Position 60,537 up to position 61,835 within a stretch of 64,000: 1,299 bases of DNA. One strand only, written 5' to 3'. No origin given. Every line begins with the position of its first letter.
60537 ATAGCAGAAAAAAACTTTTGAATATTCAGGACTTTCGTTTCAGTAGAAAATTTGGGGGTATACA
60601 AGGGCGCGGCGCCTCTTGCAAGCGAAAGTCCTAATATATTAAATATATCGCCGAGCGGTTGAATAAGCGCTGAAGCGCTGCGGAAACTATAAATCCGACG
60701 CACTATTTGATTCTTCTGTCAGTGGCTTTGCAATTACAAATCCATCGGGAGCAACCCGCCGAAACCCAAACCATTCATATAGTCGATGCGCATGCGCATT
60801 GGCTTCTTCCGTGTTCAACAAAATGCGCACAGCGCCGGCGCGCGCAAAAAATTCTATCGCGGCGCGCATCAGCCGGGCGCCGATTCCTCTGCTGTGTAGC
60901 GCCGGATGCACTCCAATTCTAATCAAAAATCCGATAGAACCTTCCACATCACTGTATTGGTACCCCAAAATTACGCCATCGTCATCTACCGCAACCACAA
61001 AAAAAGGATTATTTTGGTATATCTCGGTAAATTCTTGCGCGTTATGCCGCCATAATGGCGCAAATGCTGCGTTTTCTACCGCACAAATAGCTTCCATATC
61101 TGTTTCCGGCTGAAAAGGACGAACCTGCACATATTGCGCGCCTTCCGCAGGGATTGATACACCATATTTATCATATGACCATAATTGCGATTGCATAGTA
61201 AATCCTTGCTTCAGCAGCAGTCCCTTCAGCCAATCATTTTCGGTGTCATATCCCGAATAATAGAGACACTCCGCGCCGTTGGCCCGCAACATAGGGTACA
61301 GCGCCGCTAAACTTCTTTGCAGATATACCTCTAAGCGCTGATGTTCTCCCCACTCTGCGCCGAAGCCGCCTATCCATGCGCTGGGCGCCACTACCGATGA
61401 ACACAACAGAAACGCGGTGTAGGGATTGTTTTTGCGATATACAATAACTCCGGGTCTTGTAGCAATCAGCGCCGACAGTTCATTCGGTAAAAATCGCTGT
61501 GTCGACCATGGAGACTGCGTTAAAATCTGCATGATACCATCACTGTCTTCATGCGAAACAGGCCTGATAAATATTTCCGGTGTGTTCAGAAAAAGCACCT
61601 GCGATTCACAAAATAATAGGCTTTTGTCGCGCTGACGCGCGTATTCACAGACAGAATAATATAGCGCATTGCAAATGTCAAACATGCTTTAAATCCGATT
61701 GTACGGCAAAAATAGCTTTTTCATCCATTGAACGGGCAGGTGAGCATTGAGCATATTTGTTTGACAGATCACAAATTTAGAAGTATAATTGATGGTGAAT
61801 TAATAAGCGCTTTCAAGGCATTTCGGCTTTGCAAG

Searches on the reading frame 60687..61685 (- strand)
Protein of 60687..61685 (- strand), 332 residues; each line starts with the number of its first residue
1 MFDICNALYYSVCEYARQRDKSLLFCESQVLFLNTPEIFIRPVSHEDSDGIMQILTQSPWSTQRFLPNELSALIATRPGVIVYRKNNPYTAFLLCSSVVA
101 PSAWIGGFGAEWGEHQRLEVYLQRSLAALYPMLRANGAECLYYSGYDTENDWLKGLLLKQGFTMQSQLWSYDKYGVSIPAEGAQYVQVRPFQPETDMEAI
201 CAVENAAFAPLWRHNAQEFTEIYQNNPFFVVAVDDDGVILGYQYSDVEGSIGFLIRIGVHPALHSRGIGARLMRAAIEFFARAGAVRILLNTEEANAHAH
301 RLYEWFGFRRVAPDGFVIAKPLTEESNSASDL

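Call 9: search_protein_families(library=pfam, proteins=[window:60687-61685:-])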
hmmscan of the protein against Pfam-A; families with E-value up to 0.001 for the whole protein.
window:60687-61685:- (332 aa): 5 families
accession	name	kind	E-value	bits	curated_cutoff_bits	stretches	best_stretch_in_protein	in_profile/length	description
PF00583.31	Acetyltransf_1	-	2e-16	60.8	20.7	1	207-308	11-116/116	Acetyltransferase (GNAT) family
PF13508.13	Acetyltransf_7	-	9.7e-12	45.5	27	1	228-309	4-83/84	Acetyltransferase (GNAT) domain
PF13673.13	Acetyltransf_10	-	6.5e-09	36.3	23.6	1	214-313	17-112/128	Acetyltransferase (GNAT) domain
PF13302.13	Acetyltransf_3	-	2.5e-07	31.9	25.4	1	188-309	4-138/138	Acetyltransferase (GNAT) domain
PF08445.16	FR47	-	6.9e-05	23.2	22.1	1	251-311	21-80/86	FR47-like protein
